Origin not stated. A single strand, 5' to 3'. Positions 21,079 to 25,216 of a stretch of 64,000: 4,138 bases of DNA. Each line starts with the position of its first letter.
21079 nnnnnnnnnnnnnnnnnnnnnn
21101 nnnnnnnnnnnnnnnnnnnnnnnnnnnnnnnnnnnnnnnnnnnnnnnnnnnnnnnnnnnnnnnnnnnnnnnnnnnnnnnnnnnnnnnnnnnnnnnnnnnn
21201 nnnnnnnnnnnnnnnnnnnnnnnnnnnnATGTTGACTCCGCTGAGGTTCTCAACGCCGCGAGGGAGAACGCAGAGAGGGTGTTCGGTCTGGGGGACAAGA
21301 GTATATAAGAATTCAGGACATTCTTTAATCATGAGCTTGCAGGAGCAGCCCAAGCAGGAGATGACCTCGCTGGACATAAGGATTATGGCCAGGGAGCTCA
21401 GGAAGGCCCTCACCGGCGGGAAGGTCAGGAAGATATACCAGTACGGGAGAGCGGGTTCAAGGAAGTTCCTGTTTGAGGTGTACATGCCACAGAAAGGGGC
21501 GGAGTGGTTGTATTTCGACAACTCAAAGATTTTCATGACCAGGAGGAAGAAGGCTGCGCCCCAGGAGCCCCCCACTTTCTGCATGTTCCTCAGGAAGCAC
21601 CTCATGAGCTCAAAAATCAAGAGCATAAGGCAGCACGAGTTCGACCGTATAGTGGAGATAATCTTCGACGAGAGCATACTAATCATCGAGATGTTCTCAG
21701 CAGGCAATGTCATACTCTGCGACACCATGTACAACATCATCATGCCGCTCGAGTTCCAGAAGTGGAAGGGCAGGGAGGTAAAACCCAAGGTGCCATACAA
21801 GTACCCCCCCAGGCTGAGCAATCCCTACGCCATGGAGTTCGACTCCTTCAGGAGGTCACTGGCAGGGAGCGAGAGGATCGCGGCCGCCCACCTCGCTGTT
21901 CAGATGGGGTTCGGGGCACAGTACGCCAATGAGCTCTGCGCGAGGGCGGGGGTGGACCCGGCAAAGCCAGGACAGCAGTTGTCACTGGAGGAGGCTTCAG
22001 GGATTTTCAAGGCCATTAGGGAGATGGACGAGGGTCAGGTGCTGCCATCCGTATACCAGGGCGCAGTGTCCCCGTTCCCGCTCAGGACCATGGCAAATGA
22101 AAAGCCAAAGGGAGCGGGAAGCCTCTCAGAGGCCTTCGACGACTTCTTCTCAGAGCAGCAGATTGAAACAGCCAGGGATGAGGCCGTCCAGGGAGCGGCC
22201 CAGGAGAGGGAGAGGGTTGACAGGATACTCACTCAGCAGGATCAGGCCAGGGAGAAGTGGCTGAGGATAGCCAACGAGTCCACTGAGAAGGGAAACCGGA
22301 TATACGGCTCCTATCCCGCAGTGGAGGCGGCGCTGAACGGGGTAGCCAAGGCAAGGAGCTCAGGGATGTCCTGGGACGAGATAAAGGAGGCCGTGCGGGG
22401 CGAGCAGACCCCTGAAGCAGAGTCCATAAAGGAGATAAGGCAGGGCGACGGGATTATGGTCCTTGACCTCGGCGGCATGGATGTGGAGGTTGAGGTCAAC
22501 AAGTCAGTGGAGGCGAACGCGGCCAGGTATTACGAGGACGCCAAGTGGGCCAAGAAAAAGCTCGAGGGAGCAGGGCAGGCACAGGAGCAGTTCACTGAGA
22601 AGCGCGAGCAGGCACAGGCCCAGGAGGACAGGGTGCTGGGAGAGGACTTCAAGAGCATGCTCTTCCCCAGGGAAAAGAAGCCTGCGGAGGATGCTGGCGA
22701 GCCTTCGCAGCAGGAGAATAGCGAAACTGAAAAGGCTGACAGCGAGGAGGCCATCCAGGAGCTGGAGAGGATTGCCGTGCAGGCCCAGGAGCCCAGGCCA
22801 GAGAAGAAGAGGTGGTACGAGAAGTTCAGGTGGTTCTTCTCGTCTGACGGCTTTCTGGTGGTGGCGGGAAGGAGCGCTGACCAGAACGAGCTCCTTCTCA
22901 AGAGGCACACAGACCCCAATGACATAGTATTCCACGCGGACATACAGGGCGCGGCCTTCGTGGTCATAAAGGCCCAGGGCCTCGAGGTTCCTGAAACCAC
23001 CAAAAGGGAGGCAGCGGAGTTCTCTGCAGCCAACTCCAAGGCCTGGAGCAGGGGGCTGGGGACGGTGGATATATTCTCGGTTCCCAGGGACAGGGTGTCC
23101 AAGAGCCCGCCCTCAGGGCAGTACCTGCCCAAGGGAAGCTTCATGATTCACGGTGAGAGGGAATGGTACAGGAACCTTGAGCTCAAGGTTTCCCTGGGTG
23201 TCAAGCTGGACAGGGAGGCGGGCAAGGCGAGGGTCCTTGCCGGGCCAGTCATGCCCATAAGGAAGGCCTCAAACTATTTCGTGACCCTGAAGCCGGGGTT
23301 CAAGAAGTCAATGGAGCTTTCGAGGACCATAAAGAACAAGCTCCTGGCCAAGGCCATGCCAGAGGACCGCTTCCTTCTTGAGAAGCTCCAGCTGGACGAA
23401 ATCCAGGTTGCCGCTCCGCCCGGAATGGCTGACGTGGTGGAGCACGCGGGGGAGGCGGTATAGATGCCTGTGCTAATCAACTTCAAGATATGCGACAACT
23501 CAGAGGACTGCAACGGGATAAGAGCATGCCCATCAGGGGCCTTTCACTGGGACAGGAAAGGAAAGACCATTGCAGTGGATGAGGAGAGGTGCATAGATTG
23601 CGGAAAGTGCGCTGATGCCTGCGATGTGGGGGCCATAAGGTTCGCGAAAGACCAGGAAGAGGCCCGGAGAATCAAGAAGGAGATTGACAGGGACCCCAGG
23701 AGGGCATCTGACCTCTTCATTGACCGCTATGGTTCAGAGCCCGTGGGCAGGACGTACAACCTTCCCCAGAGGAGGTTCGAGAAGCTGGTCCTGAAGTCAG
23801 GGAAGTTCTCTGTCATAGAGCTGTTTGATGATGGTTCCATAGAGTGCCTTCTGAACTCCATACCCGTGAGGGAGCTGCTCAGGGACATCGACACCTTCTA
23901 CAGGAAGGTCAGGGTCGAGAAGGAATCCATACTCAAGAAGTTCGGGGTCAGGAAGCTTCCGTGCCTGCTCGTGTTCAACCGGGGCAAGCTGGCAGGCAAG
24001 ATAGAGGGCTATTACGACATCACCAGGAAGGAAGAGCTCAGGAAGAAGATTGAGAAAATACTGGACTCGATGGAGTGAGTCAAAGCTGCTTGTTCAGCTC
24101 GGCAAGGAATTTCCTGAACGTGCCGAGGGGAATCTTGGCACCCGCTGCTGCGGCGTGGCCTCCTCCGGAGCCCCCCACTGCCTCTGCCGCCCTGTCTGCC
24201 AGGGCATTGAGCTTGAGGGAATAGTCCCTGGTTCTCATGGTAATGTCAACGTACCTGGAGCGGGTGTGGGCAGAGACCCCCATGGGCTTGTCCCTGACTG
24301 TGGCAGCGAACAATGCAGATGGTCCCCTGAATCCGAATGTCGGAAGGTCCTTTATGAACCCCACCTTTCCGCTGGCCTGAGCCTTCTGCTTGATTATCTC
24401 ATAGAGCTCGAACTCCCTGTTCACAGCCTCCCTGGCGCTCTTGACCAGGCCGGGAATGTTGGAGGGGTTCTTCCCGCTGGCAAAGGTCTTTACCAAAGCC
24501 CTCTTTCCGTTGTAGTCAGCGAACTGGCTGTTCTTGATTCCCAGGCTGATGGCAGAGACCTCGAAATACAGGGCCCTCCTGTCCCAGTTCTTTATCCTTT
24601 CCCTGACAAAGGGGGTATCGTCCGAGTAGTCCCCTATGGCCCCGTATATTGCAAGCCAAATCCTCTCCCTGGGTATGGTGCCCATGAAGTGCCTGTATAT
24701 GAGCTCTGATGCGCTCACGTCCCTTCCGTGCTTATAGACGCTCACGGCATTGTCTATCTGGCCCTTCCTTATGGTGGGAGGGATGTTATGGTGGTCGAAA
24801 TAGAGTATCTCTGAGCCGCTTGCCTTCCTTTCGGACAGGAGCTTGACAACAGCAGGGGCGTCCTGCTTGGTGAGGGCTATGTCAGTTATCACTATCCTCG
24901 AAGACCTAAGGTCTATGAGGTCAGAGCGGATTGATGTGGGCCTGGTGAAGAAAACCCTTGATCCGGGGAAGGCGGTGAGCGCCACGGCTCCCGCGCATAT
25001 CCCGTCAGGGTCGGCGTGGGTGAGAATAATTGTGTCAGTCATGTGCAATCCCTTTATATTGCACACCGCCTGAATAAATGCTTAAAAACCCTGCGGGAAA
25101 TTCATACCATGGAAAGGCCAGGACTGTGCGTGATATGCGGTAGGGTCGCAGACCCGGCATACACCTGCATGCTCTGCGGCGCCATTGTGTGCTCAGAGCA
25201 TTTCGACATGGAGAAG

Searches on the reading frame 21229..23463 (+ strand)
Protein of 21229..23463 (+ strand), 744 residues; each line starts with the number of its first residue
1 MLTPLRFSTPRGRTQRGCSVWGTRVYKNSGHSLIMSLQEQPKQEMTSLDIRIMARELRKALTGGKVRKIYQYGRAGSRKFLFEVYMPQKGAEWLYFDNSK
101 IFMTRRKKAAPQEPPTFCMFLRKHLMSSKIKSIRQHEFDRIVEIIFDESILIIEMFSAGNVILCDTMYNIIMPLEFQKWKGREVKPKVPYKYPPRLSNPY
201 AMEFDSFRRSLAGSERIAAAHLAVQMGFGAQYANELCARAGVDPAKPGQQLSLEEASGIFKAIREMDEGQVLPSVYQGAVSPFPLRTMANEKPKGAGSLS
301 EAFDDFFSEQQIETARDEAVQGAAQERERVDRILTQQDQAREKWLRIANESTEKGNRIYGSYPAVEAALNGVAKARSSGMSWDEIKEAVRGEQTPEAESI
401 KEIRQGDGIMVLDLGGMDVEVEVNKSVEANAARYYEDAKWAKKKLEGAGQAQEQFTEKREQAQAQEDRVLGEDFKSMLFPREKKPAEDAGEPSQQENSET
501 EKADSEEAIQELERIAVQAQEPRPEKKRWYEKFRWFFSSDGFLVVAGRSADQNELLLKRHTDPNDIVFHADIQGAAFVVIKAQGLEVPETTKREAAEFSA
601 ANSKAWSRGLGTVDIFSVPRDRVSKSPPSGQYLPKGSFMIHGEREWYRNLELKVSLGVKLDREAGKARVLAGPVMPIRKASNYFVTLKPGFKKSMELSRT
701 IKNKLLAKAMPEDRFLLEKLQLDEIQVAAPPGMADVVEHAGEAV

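Call 23: search_protein_families(library=pfam, proteins=[window:21229-23463:+], max_evalue=0.00001)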
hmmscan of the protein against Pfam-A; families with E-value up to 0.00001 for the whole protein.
window:21229-23463:+ (744 aa): 2 families
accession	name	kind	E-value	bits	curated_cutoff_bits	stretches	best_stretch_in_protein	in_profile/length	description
PF05833.16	NFACT_N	-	4.8e-55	187.6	31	1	47-464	2-416/456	NFACT N-terminal and middle domains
PF05670.18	NFACT-R_1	-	7.9e-34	117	29.8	1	532-642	1-112/112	NFACT protein RNA binding domain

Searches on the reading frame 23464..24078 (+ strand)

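Call 23: search_protein_families(library=pfam, proteins=[window:23464-24078:+], max_evalue=0.00001)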
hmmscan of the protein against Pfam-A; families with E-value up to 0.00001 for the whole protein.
window:23464-24078:+ (204 aa): 5 families
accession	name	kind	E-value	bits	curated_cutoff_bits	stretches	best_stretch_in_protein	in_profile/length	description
PF12838.12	Fer4_7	-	9.4e-11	42.4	27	1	10-57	2-52/52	4Fe-4S dicluster domain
PF12837.12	Fer4_6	-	2.8e-07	30.6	25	1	36-58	2-24/24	4Fe-4S binding domain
PF00037.32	Fer4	-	3.6e-07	30.2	21.1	1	37-59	2-24/24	4Fe-4S binding domain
PF13187.11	Fer4_9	-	3e-06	27.6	27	1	19-58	9-52/52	4Fe-4S dicluster domain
PF13237.11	Fer4_10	-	4.3e-06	27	25.5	1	3-53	2-52/53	4Fe-4S dicluster domain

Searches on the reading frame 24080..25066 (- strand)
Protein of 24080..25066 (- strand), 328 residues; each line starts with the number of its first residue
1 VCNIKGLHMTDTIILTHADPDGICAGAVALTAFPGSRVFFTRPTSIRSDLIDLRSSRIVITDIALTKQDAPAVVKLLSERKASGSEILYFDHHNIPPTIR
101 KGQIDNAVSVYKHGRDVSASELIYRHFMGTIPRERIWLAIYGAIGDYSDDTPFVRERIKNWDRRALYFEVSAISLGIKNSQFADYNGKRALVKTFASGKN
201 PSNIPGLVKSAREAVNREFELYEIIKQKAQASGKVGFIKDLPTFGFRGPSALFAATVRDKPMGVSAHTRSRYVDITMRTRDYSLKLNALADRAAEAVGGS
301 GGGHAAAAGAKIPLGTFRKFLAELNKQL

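Call 65: search_protein_families(library=pfam, proteins=[window:24080-25066:-], max_evalue=0.00001)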
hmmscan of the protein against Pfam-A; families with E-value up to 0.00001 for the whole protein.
window:24080-25066:- (328 aa): 2 families
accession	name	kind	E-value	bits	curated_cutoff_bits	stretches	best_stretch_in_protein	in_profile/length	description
PF02272.25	DHHA1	-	9e-11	42.6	25.9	1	269-327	41-99/102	DHHA1 domain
PF01368.27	DHH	-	5e-06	27.2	28.1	1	13-128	3-103/125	DHH family, N-terminal domain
